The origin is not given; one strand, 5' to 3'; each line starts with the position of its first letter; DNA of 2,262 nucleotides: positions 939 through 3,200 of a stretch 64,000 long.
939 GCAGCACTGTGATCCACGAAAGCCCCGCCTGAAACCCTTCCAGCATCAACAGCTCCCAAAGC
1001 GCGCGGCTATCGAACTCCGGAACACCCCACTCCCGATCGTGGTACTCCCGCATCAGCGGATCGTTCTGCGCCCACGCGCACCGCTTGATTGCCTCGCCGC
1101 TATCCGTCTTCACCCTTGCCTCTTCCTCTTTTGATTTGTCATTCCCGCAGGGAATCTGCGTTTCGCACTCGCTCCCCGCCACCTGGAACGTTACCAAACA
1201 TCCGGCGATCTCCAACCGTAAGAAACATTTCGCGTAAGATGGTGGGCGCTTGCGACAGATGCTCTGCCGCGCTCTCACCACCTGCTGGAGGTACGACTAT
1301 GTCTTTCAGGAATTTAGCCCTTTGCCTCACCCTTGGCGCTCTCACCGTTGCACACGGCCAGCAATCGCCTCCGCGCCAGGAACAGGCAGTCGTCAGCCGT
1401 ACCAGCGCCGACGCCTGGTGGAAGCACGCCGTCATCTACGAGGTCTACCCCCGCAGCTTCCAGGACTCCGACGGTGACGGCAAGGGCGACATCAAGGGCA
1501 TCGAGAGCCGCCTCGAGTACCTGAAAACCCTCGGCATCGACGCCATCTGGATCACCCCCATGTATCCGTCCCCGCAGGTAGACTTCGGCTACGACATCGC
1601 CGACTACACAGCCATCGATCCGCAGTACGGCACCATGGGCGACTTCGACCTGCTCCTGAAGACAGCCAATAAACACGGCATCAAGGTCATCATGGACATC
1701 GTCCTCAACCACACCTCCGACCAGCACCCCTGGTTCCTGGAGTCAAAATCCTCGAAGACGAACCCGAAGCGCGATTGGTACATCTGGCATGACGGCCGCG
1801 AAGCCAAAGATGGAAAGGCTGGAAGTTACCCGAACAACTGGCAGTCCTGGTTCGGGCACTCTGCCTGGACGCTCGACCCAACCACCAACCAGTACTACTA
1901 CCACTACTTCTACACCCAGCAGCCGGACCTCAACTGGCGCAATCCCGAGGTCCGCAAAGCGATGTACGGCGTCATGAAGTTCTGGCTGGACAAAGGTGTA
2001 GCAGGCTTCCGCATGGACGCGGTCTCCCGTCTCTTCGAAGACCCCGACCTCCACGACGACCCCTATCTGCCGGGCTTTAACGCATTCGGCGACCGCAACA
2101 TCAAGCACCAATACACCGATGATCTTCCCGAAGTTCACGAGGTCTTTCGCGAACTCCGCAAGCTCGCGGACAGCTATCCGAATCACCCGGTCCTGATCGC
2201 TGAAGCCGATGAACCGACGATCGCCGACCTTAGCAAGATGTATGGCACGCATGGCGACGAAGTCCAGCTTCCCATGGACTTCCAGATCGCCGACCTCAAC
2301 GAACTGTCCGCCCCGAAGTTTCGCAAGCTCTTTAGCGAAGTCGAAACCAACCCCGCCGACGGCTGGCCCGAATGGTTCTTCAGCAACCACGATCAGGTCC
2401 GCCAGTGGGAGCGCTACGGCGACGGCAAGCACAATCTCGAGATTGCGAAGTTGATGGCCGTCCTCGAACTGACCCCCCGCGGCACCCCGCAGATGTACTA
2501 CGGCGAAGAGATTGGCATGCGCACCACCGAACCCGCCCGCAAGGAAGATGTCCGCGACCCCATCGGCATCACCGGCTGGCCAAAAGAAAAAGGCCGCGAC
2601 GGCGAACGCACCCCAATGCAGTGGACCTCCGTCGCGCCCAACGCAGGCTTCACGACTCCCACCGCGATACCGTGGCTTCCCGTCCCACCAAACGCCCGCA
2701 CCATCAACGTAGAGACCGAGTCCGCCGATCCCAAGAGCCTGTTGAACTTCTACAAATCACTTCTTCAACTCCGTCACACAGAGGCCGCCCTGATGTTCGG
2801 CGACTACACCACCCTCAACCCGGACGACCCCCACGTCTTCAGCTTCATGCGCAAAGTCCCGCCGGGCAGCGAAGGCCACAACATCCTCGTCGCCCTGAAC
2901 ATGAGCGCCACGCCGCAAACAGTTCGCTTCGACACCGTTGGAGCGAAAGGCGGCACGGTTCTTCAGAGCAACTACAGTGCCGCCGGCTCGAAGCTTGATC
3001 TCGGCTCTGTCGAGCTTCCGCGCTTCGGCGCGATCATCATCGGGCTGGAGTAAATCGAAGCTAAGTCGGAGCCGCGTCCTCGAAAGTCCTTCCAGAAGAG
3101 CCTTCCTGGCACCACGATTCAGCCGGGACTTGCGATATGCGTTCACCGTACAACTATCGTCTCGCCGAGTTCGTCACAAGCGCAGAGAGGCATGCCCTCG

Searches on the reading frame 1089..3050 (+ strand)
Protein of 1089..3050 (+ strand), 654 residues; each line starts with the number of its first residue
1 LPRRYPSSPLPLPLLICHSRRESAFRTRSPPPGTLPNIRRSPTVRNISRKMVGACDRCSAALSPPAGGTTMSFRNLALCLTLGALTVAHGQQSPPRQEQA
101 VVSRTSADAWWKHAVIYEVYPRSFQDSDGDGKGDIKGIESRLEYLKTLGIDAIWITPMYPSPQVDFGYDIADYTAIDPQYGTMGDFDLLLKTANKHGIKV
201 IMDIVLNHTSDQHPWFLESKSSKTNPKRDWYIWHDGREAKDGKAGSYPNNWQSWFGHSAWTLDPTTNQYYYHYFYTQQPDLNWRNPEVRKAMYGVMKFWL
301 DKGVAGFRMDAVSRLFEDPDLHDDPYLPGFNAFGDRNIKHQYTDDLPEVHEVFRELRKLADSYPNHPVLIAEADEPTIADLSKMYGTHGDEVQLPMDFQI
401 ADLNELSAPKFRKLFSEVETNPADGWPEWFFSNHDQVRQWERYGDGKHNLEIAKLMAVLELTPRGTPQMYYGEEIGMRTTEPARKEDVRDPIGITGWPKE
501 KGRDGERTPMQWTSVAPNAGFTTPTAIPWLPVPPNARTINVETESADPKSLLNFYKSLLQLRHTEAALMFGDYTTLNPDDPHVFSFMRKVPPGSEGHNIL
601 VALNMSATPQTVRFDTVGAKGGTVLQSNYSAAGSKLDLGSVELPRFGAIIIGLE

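Call 41: search_protein_families(library=pfam, proteins=[window:1089-3050:+])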
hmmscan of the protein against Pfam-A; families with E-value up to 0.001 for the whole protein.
window:1089-3050:+ (654 aa): 4 families
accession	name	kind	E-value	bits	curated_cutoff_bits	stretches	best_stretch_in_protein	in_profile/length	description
PF00128.31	Alpha-amylase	-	4.3e-132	441.9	22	1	119-569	2-444/446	Alpha amylase, catalytic domain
PF11941.14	DUF3459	-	3.9e-05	24.4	22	1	554-643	1-82/90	Domain of unknown function (DUF3459)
PF16657.11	Malt_amylase_C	-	4.2e-05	24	27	1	571-648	1-73/75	Maltogenic Amylase, C-terminal domain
PF14701.12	hDGE_amylase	-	9.2e-05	22.2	27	1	133-219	19-113/439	Glycogen debranching enzyme, glucanotransferase domain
